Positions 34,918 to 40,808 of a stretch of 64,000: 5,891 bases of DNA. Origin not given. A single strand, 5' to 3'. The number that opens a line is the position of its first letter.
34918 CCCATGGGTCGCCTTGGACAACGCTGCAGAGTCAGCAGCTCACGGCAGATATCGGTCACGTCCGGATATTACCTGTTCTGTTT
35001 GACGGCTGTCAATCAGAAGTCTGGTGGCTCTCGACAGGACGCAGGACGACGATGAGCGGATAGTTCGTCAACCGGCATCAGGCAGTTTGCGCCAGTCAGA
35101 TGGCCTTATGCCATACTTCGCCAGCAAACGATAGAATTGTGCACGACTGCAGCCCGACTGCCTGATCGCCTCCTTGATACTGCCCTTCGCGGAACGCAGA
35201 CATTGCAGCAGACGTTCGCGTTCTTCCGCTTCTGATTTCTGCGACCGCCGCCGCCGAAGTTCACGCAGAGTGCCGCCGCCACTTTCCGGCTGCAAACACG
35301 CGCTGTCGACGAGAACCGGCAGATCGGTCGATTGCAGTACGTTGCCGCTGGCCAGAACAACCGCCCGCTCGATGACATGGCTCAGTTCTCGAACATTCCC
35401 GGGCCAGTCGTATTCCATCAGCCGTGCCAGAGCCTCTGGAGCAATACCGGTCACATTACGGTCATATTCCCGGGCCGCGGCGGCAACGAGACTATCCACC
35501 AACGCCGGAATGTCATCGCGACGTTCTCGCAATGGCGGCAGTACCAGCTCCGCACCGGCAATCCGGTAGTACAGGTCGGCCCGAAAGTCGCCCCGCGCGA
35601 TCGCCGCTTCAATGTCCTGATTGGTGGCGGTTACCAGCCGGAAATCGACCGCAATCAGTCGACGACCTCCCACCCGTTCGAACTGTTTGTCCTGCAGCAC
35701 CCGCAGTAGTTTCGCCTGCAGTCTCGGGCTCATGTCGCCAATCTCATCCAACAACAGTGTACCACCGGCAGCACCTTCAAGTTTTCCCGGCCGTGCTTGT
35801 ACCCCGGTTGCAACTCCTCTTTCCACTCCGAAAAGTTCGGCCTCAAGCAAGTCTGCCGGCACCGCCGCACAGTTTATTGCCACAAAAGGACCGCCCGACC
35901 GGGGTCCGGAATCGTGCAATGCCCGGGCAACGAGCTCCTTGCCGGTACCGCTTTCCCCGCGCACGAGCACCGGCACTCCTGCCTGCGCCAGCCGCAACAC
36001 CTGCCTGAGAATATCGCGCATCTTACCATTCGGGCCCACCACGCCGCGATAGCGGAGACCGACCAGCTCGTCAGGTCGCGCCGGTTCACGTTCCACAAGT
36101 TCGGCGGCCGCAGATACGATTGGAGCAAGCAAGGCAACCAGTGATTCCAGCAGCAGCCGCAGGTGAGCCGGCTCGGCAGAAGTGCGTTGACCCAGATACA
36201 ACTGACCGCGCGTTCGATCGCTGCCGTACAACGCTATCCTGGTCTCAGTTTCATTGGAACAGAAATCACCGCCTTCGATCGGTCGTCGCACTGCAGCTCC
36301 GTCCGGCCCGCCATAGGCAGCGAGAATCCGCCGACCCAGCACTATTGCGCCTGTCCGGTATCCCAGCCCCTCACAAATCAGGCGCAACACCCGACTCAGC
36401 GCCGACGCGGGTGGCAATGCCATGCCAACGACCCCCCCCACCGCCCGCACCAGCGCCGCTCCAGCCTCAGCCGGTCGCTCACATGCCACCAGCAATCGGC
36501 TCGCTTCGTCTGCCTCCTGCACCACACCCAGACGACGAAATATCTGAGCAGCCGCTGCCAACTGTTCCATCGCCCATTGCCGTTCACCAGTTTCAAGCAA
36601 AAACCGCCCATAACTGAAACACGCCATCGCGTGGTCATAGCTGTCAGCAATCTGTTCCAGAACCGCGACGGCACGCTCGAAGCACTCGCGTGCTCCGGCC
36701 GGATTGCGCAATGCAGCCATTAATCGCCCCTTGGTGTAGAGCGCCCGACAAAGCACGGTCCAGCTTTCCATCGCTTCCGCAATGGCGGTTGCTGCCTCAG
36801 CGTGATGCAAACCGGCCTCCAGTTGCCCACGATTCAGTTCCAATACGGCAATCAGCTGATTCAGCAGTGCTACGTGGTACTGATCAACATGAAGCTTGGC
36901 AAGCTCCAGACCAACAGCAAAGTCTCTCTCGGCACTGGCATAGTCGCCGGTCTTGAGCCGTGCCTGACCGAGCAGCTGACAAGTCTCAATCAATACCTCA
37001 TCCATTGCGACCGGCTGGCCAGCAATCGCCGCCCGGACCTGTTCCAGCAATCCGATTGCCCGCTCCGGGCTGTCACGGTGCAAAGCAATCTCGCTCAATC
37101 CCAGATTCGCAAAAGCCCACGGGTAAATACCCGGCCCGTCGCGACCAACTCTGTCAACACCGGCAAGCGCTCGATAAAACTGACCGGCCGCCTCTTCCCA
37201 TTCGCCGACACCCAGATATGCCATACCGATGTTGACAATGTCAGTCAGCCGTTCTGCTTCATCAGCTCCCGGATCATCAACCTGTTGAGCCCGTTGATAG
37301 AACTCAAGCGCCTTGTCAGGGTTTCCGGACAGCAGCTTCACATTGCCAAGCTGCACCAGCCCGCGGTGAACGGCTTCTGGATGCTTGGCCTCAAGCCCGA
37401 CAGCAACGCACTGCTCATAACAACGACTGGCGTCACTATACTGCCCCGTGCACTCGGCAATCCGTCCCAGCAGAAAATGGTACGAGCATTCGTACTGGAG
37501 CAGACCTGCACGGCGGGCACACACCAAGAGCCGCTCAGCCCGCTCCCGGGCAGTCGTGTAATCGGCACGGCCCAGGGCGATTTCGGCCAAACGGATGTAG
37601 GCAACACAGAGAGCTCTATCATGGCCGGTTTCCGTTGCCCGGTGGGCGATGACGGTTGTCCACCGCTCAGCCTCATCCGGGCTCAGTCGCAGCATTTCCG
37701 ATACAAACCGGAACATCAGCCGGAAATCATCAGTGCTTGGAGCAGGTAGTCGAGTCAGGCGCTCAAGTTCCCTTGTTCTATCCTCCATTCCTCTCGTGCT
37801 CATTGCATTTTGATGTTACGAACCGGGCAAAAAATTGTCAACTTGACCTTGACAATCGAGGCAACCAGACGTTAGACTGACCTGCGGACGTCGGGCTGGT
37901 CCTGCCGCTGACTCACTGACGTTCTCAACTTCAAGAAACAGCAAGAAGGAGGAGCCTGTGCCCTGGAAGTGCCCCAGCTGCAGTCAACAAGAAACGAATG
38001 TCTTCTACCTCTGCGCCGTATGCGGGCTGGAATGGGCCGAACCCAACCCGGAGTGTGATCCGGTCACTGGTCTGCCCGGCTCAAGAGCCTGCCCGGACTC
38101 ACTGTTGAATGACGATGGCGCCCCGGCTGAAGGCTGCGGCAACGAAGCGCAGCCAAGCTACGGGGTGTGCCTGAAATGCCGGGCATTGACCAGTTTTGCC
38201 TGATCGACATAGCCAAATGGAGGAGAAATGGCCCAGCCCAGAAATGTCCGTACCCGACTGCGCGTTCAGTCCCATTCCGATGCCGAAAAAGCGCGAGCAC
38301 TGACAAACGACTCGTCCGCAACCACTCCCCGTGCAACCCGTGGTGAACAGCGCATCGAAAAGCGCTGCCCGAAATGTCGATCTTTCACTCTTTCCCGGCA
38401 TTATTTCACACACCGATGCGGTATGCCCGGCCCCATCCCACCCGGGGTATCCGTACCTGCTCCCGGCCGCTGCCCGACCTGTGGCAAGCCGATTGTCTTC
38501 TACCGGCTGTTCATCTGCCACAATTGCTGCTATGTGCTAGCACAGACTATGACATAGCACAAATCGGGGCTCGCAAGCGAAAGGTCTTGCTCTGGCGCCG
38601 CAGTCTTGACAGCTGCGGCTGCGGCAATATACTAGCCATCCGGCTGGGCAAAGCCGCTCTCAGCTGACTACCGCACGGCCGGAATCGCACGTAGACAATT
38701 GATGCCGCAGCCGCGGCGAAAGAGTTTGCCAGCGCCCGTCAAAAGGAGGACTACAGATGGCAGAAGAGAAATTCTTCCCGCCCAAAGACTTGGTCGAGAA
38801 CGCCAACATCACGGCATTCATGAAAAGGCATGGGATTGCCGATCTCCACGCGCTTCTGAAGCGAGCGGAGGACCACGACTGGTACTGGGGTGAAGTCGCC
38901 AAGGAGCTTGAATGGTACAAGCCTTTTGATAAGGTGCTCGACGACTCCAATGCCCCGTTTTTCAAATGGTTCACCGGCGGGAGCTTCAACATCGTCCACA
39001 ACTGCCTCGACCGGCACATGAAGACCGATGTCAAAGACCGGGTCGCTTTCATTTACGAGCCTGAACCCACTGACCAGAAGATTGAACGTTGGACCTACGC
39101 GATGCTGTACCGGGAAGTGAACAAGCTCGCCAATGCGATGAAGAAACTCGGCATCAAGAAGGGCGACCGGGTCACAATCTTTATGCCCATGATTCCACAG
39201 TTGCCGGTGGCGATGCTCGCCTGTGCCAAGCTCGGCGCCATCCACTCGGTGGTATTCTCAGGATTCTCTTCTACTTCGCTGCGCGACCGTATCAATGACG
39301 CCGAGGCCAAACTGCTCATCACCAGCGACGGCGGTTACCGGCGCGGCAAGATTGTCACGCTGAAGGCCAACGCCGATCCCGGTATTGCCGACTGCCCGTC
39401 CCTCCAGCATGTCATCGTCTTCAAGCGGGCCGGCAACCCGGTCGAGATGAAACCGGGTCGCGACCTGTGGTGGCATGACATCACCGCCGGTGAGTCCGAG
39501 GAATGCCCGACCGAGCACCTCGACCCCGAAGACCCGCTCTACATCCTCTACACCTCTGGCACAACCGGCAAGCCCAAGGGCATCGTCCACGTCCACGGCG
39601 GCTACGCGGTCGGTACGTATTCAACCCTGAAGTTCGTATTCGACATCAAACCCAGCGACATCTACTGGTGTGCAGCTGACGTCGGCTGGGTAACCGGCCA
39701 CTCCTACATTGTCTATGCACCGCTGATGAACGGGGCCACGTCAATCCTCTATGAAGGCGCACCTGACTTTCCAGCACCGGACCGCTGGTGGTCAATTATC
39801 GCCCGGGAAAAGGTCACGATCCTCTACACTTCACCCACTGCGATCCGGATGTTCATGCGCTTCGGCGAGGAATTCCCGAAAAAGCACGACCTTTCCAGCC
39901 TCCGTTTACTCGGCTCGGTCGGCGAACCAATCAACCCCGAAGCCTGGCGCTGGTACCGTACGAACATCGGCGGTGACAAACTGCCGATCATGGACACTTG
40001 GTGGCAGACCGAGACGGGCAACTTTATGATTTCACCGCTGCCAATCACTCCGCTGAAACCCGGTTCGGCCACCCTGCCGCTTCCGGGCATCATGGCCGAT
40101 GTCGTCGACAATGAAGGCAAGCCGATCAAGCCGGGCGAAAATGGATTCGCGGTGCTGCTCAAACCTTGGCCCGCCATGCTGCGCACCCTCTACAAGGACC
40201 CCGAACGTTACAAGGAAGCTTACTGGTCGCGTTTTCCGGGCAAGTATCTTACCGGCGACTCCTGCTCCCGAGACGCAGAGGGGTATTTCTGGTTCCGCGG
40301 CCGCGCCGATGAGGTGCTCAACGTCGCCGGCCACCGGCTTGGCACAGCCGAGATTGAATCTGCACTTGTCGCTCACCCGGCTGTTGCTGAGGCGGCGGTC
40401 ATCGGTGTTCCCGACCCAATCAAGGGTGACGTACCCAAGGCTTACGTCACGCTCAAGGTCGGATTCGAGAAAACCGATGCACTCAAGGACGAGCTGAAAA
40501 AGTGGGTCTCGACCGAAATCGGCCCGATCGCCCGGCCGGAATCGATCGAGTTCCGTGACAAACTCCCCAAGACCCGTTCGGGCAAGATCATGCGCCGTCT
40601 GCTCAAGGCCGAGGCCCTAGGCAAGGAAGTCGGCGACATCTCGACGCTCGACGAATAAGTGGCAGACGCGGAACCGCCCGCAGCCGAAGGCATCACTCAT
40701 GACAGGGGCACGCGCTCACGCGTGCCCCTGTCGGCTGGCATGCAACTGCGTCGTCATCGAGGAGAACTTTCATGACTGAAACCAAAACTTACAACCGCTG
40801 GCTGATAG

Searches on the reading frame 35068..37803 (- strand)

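Call 41: search_protein_families(library=pfam, proteins=[window:35068-37803:-], max_evalue=0.0001)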
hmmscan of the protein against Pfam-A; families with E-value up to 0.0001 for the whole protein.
window:35068-37803:- (911 aa): 11 families
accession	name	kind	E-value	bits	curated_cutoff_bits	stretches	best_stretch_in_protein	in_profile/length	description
PF00158.32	Sigma54_activat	-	5.5e-59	199.1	20.2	1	589-752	2-166/168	Sigma-54 interaction domain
PF25601.1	AAA_lid_14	-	2.3e-25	88.7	27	1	759-830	1-72/87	AAA+ ATPase lid domain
PF14532.12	Sigma54_activ_2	-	1.6e-20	74.2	25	1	593-758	5-138/138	Sigma-54 interaction domain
PF13424.12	TPR_12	-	2.4e-19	69.7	30.1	1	149-214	6-73/77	Tetratricopeptide repeat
PF07719.23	TPR_2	-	5.1e-16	57.8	27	0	353-380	2-29/34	Tetratricopeptide repeat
PF00515.34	TPR_1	-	2e-13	49.9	27.8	0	148-176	3-31/34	Tetratricopeptide repeat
PF13181.12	TPR_8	-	1.1e-09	38.1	25.7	0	148-176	3-31/34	Tetratricopeptide repeat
PF13176.12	TPR_7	-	1.3e-07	31.6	27.9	0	110-138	3-31/36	Tetratricopeptide repeat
PF17874.7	TPR_MalT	-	2.5e-07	30.7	45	1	73-205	8-141/336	MalT-like TPR region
PF13428.12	TPR_14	-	8.8e-06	26.4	23.5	0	148-182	3-36/44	Tetratricopeptide repeat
PF07728.20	AAA_5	-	2.2e-05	24.9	22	0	611-729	1-123/139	AAA domain (dynein-related subfamily)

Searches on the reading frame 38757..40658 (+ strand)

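Call 41: search_protein_families(library=pfam, proteins=[window:38757-40658:+], max_evalue=0.0001)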
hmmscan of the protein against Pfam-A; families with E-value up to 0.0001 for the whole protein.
window:38757-40658:+ (633 aa): 3 families
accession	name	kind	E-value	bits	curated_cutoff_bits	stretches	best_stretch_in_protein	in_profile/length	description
PF00501.34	AMP-binding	-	3.6e-89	299.7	29.9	1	92-463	9-370/384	AMP-binding enzyme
PF13193.12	AMP-binding_C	-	4.4e-30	104.9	24.5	1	532-610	1-76/76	AMP-binding enzyme C-terminal domain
PF16177.11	ACAS_N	-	5.1e-19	68.3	27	1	37-83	9-55/55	Acetyl-coenzyme A synthetase N-terminus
